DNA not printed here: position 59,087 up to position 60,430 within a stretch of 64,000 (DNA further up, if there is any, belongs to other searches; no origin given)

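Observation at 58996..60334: Three-exon Exo5/Cas4-type PD-(D/E)xK nuclease with a 1+3 cysteine iron-sulfur signature, invisible as a single ORF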

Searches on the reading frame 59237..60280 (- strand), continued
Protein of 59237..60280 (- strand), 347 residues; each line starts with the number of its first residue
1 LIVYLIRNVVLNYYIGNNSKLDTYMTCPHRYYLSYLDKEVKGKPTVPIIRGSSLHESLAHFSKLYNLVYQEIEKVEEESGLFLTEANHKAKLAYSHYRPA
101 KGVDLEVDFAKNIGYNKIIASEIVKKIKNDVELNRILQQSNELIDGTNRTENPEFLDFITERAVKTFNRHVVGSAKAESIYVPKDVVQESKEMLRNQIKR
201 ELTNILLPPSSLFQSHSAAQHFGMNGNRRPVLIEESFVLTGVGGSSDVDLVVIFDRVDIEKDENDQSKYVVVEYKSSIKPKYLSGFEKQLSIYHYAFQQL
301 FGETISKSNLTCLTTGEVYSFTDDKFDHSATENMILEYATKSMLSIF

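Call 66: find_encoding_contigs(protein=P0019, flank=6000, max_places=2)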
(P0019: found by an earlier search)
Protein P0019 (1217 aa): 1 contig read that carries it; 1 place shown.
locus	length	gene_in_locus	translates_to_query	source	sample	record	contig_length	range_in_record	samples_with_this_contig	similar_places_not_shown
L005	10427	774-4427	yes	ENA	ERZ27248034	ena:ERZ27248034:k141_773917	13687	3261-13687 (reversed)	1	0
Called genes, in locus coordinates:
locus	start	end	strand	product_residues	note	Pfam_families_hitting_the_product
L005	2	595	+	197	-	?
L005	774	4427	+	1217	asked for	PF00580:UvrD-helicase, PF13245:AAA_19, PF13361:UvrD_C, PF13538:UvrD_C_2 (faint), PF12705:PDDEXK_1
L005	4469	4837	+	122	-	-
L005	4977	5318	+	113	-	PF03152:UFD1_N1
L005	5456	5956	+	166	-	-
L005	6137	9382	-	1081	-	-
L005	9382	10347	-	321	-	-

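Call 67: find_encoding_contigs(protein=P0002, flank=3000, max_places=1)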
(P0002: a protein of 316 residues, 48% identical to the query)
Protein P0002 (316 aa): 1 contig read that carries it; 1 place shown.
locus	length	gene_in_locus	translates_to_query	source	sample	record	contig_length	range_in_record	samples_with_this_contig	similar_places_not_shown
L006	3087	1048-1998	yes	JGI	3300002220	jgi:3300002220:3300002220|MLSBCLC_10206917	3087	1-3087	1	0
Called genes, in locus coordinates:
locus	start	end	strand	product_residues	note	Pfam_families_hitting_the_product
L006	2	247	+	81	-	?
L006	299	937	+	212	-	PF03351:DOMON (faint)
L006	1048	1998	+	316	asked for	PF12705:PDDEXK_1 (faint)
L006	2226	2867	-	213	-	-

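Call 82: predict_structure(alignment_id=A4)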
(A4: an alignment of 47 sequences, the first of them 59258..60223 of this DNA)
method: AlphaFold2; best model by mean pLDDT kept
length: 322 residues; sequences in the alignment: 47
mean_pLDDT: 84.3   pTM: 0.83
mean pLDDT of the five models: 84.3, 84.2, 84.2, 81.8, 79.1
residues with pLDDT >= 90: 181; 70-90: 82; 50-70: 41; < 50: 18
segments of 3 or more residues with pLDDT < 50: 59-61, 76-88
pLDDT, mean of each block of 10 residues (from residue 1): 74 79 88 96 93 72 53 49 47 81 85 74 56 76 94 93 97 96 93 73 84 92 93 95 95 97 94 97 95 97 97 95 86
secondary structure, 60 per line:
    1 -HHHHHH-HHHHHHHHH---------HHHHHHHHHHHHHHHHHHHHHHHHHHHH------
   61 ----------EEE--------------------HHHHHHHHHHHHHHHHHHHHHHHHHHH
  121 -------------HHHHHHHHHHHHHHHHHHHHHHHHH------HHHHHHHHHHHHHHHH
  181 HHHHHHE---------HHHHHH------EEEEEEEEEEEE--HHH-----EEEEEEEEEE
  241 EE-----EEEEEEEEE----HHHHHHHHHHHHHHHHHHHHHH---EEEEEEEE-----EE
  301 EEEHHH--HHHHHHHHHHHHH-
elements in order: H2-7 H9-17 H27-54 E71-73 H94-120 H134-158 H165-186 H197-202 E209-220 E231-242 E248-256 H261-282 E286-293 E299-303 H309-321
